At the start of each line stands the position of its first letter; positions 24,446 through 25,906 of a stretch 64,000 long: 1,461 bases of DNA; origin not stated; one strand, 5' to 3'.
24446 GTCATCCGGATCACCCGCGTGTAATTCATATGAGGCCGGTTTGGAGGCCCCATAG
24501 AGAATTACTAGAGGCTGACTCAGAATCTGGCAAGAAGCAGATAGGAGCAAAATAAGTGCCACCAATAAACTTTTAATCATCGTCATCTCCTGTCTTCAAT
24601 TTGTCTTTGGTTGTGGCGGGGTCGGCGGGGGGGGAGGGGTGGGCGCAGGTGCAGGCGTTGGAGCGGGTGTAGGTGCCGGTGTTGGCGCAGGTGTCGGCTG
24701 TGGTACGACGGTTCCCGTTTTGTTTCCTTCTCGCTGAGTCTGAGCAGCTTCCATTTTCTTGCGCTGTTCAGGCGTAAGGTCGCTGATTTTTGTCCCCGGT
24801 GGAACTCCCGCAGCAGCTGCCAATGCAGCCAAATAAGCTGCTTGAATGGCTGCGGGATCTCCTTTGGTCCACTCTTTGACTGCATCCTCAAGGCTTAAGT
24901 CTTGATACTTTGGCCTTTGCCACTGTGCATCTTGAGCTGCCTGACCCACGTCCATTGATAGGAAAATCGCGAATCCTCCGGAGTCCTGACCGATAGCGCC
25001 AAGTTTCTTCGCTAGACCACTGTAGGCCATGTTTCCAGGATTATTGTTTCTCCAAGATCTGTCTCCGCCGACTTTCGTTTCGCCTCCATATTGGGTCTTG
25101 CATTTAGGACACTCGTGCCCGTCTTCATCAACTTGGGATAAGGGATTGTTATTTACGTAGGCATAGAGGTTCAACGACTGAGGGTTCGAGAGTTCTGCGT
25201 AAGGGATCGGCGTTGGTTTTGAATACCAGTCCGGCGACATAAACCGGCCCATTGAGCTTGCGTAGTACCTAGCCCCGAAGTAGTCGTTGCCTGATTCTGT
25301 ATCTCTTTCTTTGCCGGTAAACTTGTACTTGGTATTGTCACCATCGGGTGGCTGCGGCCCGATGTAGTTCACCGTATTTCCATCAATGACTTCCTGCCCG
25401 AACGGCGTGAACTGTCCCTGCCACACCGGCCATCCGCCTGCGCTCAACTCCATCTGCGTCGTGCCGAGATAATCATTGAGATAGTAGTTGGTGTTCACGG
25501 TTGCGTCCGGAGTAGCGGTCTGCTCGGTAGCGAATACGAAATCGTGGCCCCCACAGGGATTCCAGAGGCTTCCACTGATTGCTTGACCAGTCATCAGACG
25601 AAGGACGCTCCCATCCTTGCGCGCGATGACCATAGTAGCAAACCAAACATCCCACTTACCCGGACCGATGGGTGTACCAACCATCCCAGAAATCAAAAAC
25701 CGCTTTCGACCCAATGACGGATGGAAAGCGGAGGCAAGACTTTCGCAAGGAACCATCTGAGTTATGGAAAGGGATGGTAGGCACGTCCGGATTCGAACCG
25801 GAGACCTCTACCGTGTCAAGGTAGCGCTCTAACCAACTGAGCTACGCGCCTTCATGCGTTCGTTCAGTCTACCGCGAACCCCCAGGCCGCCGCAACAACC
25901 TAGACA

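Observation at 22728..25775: Array of two orphan RHS toxin-tip/immunity cassettes abutting tRNA-Val, with no full-length rhs gene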

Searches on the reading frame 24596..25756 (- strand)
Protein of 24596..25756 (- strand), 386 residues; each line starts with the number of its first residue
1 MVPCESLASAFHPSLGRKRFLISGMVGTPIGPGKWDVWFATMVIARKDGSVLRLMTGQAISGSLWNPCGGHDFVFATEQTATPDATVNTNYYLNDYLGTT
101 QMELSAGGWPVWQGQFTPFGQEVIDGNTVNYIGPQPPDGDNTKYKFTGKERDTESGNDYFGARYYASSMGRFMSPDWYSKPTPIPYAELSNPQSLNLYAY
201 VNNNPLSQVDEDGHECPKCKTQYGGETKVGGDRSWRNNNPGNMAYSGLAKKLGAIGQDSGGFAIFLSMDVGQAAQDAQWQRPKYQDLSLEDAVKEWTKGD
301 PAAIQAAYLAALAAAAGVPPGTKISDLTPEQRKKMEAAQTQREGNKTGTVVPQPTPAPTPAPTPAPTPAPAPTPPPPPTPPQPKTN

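Call 4: search_protein_families(library=pfam, proteins=[window:24596-25756:-], max_evalue=0.1)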
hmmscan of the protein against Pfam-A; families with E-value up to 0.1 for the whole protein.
window:24596-25756:- (386 aa): 2 families
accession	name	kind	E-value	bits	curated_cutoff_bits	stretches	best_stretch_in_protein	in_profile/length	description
PF17755.6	UvrA_DNA-bind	-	0.016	16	23.2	1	286-334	10-58/110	UvrA DNA-binding domain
PF11272.13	DUF3072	-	0.045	14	27.5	1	292-339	4-45/56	Protein of unknown function (DUF3072)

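Call 5: search_protein_families(library=ncbifam, proteins=[window:24596-25756:-], max_evalue=0.1)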
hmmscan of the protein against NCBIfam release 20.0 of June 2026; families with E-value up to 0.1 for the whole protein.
window:24596-25756:- (386 aa): 2 families
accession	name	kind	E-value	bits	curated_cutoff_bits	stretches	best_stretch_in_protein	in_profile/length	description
TIGR03696.1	Rhs_assc_core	domain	6.2e-19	68.3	32.5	1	118-214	3-76/76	RHS repeat-associated core domain-containing protein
NF033186.1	internalin_K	exception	0.031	12.7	1100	1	347-380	507-540/604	class 1 internalin InlK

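Call 9: find_encoding_contigs(protein=window:24596-25756:-, flank=10000, max_places=6)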
Protein window:24596-25756:- (386 aa): no gene with exactly this product is on record in the collection.

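Call 12: find_homologous_proteins(query=window:24596-25756:-, max_evalue=0.00001)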
Query window:24596-25756:- (386 aa): 1852 proteins with E <= 0.00001 among 8000 candidates; the best 120 are listed.
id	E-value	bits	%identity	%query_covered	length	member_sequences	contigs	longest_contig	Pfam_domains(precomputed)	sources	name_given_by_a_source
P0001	1.5e-128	448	85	55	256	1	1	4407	-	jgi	jgi:RHS repeat-associated protein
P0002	1.1e-111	392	76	54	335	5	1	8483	-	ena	-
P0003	4.5e-69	252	61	49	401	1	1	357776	-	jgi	jgi:RHS repeat-associated protein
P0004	4.3e-65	239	62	45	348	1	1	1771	-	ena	-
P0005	7.9e-65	238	54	51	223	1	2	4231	-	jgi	jgi:RHS repeat-associated protein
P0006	3.5e-64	236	52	59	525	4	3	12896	-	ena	-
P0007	2.8e-63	233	58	47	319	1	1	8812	-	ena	-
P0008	3.4e-63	232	58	52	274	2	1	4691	PF25023.2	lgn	-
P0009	1.2e-62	231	50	60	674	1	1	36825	PF25023.2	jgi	jgi:RHS repeat-associated protein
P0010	7.6e-61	225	58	48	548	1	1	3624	PF25023.2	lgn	-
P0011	1.4e-60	224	60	45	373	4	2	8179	-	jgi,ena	-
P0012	1.8e-58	217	57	47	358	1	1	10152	-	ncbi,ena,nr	ncbi:MAG TPA: RHS repeat-associated core domain-containing protein [Acidobacteriaceae bacterium]|nr:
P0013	3.8e-58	216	58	47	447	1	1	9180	-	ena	-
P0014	1.1e-57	214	59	45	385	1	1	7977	-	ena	-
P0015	6.8e-57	212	50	37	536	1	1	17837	PF25023.2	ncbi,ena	-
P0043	3.3e-46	176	36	81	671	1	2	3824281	PF05593.20,PF25023.2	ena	-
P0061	2.6e-41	160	48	47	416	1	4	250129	PF25023.2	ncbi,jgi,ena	jgi:RHS repeat-associated protein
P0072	2.9e-39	154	48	47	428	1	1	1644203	-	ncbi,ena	-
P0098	2.4e-36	144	54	37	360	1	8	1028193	-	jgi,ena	jgi:RHS repeat-associated protein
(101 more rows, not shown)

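Call 17: find_encoding_contigs(protein=P0002, flank=10000, max_places=3)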
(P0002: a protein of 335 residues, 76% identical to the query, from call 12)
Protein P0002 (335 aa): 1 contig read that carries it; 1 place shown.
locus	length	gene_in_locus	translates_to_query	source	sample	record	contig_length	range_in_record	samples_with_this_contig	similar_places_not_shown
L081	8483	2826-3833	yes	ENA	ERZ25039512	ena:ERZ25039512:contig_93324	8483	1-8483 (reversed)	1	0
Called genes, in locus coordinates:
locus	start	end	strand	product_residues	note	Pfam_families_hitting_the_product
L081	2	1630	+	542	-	?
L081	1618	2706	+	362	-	PF00589:Phage_integrase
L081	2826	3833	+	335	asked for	-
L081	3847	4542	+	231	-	-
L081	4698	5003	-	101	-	-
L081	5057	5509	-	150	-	-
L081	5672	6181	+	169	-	-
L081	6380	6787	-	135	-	PF13560:HTH_31, PF12844:HTH_19, PF13443:HTH_26 (weak), PF01381:HTH_3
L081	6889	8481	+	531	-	?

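Call 18: find_encoding_contigs(protein=P0003, flank=10000, max_places=3)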
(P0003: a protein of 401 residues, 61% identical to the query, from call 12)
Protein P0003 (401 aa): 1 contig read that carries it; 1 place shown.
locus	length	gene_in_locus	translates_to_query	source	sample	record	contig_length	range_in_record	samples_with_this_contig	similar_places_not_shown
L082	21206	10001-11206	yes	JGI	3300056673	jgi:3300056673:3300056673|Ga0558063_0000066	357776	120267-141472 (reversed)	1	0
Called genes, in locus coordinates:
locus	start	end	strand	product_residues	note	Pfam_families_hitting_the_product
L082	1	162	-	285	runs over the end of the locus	PF01048:PNP_UDP_1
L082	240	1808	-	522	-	-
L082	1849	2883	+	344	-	PF01571:GCV_T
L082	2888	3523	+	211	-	PF08899:DUF1844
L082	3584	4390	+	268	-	PF23023:Anti-Pycsar_Apyc1, PF00753:Lactamase_B, PF12706:Lactamase_B_2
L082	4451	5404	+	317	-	PF06574:FAD_syn, PF01687:Flavokinase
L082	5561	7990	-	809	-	PF00912:Transgly, PF00905:Transpeptidase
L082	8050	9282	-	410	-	PF00595:PDZ (weak), PF13180:PDZ_2 (weak), PF17820:PDZ_6, PF03572:Peptidase_S41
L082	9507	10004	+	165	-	-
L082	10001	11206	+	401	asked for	-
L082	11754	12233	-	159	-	-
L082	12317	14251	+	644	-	PF13589:HATPase_c_3, PF00183:HSP90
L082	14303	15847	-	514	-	PF13167:GTP-bdg_N, PF16360:GTP-bdg_M, PF01926:MMR_HSR1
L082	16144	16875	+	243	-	PF02348:CTP_transf_3, PF12804:NTP_transf_3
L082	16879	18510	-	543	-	-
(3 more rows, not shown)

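Call 19: find_encoding_contigs(protein=P0043, flank=10000, max_places=3)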
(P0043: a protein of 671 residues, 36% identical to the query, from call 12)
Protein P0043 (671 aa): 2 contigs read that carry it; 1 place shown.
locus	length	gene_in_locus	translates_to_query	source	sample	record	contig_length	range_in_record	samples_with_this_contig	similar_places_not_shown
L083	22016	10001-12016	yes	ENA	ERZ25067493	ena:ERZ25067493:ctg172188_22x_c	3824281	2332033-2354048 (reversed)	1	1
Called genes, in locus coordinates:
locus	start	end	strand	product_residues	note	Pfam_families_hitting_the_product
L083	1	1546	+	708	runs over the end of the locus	PF02092:tRNA_synt_2f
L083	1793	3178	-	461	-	PF05195:AMP_N, PF00557:Peptidase_M24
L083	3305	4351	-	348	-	PF04055:Radical_SAM, PF19288:CofH_C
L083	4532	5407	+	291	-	PF01590:GAF, PF13185:GAF_2 (weak)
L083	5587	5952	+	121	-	-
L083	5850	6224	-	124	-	PF13340:DUF4096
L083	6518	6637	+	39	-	-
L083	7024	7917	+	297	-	-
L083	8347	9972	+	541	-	PF05593:RHS_repeat (faint)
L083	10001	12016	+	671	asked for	PF05593:RHS_repeat (faint), PF25023:TEN_YD-shell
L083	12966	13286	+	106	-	-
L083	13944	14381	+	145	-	PF03544:TonB_C (weak)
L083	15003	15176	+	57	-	-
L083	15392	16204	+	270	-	PF13340:DUF4096, PF01609:DDE_Tnp_1, PF13612:DDE_Tnp_1_3 (faint), PF13586:DDE_Tnp_1_2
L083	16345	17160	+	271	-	PF13011:LZ_Tnp_IS481 (faint), PF13518:HTH_28 (weak), PF13551:HTH_29 (faint), PF13384:HTH_23 (faint), PF13565:HTH_32, PF00665:rve, PF13683:rve_3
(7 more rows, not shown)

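Call 23: search_protein_families(library=phrogs, proteins=[window:24596-25756:-], max_evalue=0.01)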
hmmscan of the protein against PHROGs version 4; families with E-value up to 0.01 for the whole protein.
window:24596-25756:- (386 aa): 3 families
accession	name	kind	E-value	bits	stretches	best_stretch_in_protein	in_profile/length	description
phrog_10385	-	unknown function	5.9e-12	44.5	1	92-214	1982-2094/2333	-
phrog_2276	-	tail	5.8e-07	29.6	1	228-346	485-599/673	tail length tape measure protein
phrog_873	-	head and packaging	0.0013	18.1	0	233-270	356-395/1277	endolysin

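Call 24: search_protein_families(library=pfam, proteins=[L081:17-1630:+, L081:5672-6181:+, L081:5057-5599:-], max_evalue=0.1)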
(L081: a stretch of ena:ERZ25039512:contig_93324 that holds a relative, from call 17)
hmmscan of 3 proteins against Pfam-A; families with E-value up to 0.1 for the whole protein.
L081:17-1630:+ (537 aa): 2 families
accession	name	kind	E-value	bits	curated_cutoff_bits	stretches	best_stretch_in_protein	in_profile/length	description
PF03193.22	RsgA_GTPase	-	0.023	14.9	30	0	49-113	63-127/174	RsgA GTPase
PF13601.12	HTH_34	-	0.096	13.3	27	0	379-413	18-52/80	Winged helix DNA-binding domain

L081:5672-6181:+ (169 aa): 0 families

L081:5057-5599:- (180 aa): 0 families

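Call 34: find_encoding_contigs(protein=P0001, flank=10000, max_places=3)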
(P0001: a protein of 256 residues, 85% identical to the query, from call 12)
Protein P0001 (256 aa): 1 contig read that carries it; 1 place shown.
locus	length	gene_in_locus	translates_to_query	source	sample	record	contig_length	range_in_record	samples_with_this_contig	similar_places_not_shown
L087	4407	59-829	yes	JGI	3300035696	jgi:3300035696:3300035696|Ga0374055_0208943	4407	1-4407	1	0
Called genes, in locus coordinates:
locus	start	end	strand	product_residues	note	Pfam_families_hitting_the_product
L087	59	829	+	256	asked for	-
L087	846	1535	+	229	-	-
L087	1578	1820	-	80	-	-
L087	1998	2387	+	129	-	-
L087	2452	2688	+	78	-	-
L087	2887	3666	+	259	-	-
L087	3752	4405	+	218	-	?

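Call 36: find_encoding_contigs(protein=P0072, flank=10000, max_places=2)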
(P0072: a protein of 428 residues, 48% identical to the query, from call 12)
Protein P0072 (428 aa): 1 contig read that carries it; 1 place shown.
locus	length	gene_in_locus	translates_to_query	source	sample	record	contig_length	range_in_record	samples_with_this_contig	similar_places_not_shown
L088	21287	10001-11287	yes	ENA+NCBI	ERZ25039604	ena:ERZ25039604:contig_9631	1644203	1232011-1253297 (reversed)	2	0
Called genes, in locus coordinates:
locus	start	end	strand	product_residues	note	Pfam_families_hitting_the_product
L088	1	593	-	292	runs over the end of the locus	PF01261:AP_endonuc_2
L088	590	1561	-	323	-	PF01261:AP_endonuc_2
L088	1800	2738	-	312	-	PF05598:DUF772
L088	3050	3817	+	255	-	-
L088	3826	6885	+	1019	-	PF05593:RHS_repeat (faint), PF25023:TEN_YD-shell (faint)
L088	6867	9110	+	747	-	PF05593:RHS_repeat (faint), PF25023:TEN_YD-shell (weak)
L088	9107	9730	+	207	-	-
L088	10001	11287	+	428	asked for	-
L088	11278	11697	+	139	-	-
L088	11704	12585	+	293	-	-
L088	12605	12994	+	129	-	-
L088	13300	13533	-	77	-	PF01527:HTH_Tnp_1, PF13384:HTH_23 (weak), PF13518:HTH_28 (weak)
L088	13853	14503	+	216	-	-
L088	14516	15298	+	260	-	-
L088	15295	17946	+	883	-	PF13424:TPR_12 (faint), PF12770:CHAT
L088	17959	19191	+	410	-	PF03572:Peptidase_S41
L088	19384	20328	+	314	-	PF00126:HTH_1, PF03466:LysR_substrate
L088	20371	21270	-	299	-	PF00437:T2SSE, PF27713:UCP018868 (weak)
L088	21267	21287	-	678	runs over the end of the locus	PF02534:T4SS-DNA_transf (weak), PF10412:TrwB_AAD_bind (weak), PF12696:TraG-D_C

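Call 37: find_encoding_contigs(protein=P0061, flank=10000, max_places=2)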
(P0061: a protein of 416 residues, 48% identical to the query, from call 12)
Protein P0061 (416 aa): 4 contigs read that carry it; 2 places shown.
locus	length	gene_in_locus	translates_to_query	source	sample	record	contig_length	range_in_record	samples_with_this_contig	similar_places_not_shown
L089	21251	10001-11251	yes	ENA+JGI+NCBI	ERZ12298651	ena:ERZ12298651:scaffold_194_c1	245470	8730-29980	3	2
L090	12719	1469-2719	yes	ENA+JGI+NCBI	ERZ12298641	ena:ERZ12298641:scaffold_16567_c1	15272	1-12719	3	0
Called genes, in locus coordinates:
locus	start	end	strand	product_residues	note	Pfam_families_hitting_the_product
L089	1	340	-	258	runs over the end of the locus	PF00271:Helicase_C, PF12344:UvrB, PF02151:UVR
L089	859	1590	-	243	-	PF00188:CAP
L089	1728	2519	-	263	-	PF03808:Glyco_tran_WecG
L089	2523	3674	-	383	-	PF05368:NmrA, PF01073:3Beta_HSD, PF01370:Epimerase, PF13460:NAD_binding_10, PF16363:GDP_Man_Dehyd, PF07993:NAD_binding_4 (weak)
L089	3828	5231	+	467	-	PF03062:MBOAT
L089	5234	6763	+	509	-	PF00657:Lipase_GDSL (weak), PF13472:Lipase_GDSL_2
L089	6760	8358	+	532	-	PF13472:Lipase_GDSL_2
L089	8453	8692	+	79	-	PF00550:PP-binding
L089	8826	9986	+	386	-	PF08545:ACP_syn_III, PF08541:ACP_syn_III_C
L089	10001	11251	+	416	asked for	PF25023:TEN_YD-shell (faint)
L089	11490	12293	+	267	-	-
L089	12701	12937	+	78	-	-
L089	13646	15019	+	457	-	PF06751:EutB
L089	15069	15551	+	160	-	PF13474:SnoaL_3 (weak), PF14534:DUF4440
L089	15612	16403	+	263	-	PF05985:EutC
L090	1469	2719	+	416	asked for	PF25023:TEN_YD-shell (faint)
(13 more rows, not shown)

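Call 38: find_encoding_contigs(protein=P0098, flank=10000, max_places=2)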
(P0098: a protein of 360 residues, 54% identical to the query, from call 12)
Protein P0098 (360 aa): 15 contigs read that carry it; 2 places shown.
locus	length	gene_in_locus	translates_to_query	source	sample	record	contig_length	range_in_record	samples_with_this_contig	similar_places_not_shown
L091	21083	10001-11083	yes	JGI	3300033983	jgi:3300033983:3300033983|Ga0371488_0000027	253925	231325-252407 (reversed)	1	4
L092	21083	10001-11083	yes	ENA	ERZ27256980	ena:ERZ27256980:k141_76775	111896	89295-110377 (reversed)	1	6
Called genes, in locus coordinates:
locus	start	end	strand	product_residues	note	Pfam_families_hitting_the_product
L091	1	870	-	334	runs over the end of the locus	PF01073:3Beta_HSD, PF01370:Epimerase, PF02719:Polysacc_synt_2, PF04321:RmlD_sub_bind, PF16363:GDP_Man_Dehyd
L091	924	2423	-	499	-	-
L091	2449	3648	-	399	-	-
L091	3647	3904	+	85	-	-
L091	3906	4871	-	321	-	PF02563:Poly_export, PF10531:SLBB, PF22461:SLBB_2 (weak), PF10531:SLBB, PF22461:SLBB_2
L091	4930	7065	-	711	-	PF13807:GNVR, PF10609:ParA (faint), PF13614:AAA_31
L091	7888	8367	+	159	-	PF01625:PMSR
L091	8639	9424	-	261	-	-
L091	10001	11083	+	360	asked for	-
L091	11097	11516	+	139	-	-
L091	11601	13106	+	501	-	PF25023:TEN_YD-shell (faint)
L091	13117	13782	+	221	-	-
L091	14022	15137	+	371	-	PF05593:RHS_repeat (weak)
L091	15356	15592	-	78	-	-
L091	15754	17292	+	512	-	PF00005:ABC_tran (faint), PF00009:GTP_EFTU (weak), PF01926:MMR_HSR1, PF02421:FeoB_N, PF00009:GTP_EFTU, PF01926:MMR_HSR1, PF02421:FeoB_N, PF14714:KH_dom-like, +6 more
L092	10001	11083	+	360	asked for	-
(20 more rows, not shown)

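Call 77: search_protein_families(library=pfam, proteins=[L088:11704-12585:+, L088:12605-12994:+, L088:9107-9730:+], max_evalue=0.001)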
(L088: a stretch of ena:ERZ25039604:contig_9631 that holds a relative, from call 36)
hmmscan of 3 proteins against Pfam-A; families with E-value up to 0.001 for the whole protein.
L088:11704-12585:+ (293 aa): 0 families

L088:12605-12994:+ (129 aa): 0 families

L088:9107-9730:+ (207 aa): 0 families

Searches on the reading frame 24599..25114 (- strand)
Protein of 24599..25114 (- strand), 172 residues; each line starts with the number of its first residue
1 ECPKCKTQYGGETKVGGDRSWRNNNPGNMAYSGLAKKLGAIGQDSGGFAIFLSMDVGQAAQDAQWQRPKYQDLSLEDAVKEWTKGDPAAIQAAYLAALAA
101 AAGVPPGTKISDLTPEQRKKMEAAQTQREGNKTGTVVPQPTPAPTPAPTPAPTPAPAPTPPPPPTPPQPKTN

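Call 10: search_solved_structures(query=window:24599-25114:-, max_evalue=10, show_alignments=2)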
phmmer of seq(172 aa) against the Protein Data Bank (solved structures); distinct sequences matched with E-value up to 10: 15.
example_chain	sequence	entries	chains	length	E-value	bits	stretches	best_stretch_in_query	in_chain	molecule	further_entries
4l3a_A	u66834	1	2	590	0.011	19.3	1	134-166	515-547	Internalin K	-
9vvp_L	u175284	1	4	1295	0.063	16.8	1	19-117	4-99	Gp29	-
8x03_A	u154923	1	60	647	0.093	16.3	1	59-158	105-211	Acetyltransferase component of pyruvate dehydrogenase complex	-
9j1w_A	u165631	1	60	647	0.093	16.3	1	59-158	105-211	Acetyltransferase component of pyruvate dehydrogenase complex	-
3p2y_A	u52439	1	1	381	0.61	13.6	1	48-149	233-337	Alanine dehydrogenase/pyridine nucleotide transhydrogenase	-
9p1v_A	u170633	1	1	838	0.85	13.1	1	143-169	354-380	Histidine triad protein D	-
8piu_B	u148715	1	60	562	0.92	13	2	58-167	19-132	Dihydrolipoyllysine-residue acetyltransferase component of pyruvate dehydrogenase complex,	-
6s3p_A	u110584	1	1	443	1.1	12.7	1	69-128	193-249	PIF1 helicase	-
6s3e_A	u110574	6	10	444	1.1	12.7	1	69-128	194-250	PIF1 helicase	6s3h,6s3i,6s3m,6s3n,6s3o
7ada_A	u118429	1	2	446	1.2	12.7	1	69-128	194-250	PIF1 helicase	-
7oar_A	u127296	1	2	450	1.2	12.7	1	69-128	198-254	Pif1 helicase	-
6xzt_A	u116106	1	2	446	1.2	12.6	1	69-128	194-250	PIF1 helicase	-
6ct0_0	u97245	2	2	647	1.8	12.1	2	58-167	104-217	Dihydrolipoyllysine-residue acetyltransferase component of pyruvate dehydrogenase complex,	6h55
5i65_A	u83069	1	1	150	3.9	11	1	100-154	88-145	Nonstructural proteins ORF1a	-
9v10_Ia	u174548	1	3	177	7.9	10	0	120-164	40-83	Protein SPMIP1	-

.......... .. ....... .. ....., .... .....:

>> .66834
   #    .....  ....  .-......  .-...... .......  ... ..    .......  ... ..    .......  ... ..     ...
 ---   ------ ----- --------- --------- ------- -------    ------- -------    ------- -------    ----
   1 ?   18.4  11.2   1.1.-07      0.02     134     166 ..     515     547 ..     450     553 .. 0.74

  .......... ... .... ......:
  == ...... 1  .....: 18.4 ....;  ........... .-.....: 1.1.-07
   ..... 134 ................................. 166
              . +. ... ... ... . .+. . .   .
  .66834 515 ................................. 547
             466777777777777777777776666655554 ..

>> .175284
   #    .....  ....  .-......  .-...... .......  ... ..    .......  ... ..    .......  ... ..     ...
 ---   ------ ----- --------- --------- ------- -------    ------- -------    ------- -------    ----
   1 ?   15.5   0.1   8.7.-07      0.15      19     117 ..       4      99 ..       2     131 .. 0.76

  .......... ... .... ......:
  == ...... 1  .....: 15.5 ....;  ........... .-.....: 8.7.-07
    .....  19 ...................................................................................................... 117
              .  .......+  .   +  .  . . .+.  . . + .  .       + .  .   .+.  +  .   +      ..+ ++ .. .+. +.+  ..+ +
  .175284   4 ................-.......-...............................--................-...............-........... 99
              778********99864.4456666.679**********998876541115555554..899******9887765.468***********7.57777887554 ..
